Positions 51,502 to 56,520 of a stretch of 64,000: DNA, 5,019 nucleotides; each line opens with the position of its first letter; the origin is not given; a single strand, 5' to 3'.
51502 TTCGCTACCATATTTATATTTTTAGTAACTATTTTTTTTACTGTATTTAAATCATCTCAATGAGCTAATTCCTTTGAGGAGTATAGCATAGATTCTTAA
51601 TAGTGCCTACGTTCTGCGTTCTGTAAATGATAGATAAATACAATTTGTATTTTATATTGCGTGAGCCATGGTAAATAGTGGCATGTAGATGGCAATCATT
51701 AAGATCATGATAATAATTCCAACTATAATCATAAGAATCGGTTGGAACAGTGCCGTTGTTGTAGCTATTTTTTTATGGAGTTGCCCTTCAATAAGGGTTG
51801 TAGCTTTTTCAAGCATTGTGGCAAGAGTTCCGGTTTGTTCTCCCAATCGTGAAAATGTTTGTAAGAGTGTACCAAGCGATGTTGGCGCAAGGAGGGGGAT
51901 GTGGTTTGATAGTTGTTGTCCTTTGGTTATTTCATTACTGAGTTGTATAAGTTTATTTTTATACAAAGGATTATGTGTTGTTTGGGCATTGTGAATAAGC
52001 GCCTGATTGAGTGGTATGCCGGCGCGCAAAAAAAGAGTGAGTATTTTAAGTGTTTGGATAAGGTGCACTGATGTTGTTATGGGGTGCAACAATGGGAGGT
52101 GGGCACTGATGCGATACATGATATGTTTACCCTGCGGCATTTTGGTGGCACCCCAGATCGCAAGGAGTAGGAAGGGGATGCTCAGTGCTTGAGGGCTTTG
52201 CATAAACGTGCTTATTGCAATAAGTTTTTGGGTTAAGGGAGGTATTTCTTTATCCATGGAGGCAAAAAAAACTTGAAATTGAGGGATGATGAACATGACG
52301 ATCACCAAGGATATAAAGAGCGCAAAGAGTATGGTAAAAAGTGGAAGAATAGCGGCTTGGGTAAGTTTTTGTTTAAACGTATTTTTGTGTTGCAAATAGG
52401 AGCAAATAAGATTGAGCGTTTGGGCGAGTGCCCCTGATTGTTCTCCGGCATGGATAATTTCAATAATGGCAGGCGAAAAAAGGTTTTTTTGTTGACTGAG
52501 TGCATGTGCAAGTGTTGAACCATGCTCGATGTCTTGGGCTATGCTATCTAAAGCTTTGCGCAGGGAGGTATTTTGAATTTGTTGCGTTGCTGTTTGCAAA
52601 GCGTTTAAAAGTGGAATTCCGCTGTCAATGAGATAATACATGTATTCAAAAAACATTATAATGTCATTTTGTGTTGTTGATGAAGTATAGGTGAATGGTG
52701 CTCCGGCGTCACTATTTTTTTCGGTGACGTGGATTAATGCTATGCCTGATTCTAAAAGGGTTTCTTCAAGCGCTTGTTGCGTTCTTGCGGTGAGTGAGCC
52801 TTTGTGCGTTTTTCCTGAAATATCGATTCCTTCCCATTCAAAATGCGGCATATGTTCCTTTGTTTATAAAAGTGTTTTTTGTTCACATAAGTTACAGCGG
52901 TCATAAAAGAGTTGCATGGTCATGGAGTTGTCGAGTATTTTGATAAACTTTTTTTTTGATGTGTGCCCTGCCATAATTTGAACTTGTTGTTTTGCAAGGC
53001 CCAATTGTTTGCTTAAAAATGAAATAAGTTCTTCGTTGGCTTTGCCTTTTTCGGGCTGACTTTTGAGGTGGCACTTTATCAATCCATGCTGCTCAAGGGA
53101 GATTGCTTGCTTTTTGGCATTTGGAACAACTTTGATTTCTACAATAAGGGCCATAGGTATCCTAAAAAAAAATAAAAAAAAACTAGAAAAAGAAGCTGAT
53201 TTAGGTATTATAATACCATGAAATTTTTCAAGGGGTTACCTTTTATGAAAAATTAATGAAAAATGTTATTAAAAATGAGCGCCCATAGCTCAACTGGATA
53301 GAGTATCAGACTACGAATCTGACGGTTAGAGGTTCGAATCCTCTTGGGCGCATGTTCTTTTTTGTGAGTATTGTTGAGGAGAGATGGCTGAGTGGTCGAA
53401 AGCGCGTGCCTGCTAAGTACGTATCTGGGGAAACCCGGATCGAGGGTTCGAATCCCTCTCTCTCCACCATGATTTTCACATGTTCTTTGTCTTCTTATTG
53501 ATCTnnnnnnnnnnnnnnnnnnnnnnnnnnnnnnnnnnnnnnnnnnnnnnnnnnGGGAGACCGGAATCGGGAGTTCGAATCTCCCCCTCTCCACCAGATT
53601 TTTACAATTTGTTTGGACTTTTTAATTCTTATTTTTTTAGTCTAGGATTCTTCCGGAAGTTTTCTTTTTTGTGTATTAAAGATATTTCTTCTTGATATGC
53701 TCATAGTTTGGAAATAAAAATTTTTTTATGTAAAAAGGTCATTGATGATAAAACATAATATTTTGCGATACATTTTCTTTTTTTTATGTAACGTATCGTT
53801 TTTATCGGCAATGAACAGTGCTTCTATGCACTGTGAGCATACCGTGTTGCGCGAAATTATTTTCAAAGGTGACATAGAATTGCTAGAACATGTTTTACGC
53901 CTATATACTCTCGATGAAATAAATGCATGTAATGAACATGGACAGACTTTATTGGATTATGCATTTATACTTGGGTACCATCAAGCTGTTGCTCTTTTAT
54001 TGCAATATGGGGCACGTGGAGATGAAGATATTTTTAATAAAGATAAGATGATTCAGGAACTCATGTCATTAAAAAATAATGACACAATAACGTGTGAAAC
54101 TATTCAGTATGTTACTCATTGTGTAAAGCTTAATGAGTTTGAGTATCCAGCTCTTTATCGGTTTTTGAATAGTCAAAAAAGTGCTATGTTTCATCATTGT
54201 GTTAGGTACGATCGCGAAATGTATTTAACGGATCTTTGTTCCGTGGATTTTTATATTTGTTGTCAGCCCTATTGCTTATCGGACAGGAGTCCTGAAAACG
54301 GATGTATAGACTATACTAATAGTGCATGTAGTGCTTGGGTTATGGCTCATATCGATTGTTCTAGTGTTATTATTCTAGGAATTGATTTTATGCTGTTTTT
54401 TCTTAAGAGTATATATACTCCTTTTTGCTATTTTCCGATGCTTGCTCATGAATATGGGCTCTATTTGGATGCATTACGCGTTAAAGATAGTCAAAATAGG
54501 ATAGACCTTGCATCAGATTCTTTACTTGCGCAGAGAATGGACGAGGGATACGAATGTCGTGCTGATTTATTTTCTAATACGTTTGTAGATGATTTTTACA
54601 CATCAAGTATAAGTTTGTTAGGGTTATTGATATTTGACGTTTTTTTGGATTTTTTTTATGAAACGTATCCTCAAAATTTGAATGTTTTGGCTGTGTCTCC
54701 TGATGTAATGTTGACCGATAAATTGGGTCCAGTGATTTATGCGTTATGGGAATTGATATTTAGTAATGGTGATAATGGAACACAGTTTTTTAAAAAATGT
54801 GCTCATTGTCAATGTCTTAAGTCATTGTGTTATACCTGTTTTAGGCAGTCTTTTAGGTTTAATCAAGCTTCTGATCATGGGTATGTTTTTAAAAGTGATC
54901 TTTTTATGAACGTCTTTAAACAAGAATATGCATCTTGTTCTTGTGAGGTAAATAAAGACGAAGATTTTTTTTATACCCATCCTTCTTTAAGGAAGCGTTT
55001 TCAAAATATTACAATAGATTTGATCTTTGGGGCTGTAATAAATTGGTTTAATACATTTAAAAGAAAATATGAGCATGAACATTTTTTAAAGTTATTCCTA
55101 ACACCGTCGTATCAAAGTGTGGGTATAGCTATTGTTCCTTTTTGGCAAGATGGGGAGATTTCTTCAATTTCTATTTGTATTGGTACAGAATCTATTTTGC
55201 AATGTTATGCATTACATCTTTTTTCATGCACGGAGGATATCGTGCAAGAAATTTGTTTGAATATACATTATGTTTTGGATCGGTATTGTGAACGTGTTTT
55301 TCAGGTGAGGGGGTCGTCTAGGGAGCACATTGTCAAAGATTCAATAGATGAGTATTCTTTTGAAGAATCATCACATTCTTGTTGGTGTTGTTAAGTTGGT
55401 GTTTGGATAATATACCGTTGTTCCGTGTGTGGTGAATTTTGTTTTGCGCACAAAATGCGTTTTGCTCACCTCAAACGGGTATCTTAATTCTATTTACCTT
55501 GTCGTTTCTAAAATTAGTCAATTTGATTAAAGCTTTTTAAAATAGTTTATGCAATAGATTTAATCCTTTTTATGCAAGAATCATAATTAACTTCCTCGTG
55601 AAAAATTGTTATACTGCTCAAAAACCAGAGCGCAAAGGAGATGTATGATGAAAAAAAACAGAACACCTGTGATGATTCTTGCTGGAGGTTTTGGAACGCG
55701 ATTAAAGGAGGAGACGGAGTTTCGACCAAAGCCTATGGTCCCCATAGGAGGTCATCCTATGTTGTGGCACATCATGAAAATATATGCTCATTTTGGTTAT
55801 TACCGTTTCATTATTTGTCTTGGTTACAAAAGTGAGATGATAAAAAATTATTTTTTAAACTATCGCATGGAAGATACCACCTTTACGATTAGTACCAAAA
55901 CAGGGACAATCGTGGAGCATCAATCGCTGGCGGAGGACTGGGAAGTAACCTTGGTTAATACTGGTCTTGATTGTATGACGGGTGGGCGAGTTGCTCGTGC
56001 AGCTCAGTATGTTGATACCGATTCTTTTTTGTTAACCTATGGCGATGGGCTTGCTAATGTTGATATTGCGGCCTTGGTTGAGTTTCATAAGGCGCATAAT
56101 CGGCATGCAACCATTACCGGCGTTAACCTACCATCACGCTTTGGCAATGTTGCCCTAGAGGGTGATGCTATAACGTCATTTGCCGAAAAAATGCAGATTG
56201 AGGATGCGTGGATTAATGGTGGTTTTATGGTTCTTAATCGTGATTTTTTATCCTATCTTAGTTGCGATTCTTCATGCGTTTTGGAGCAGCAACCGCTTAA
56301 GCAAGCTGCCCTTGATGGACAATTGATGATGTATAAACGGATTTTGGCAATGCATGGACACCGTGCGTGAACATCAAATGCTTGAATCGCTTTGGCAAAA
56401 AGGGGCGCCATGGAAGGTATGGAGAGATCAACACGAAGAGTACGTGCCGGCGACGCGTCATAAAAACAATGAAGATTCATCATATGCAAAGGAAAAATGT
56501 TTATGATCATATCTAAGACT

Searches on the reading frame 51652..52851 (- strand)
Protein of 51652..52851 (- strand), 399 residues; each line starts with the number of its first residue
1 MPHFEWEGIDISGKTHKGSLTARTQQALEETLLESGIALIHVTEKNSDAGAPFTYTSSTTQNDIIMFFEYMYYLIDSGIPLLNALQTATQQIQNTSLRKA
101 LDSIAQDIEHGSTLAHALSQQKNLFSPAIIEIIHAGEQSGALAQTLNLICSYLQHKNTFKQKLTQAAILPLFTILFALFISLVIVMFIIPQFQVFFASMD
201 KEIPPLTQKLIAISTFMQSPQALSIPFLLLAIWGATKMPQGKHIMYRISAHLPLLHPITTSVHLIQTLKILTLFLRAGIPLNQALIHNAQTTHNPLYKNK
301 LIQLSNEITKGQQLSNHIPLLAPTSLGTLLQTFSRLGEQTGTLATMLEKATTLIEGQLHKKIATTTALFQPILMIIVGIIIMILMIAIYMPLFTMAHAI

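Call 18: search_protein_families(library=pfam, proteins=[window:51652-52851:-], max_evalue=0.001)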
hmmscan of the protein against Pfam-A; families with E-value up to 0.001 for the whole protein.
window:51652-52851:- (399 aa): 1 family
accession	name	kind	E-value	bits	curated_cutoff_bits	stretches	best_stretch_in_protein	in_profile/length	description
PF00482.28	T2SSF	-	5.9e-46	155.9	25.2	2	67-190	1-125/125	Type II secretion system (T2SS), protein F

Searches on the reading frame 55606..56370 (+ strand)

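Call 70: search_protein_families(library=pfam, proteins=[window:55606-56370:+], max_evalue=0.00001)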
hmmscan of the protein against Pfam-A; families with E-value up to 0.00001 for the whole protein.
window:55606-56370:+ (254 aa): 2 families
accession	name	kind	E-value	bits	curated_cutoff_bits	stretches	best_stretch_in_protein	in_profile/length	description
PF00483.29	NTP_transferase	-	5.1e-17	62.7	21.2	1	23-218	3-188/245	Nucleotidyl transferase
PF12804.13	NTP_transf_3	-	1.7e-07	32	27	1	23-77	2-51/160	MobA-like NTP transferase domain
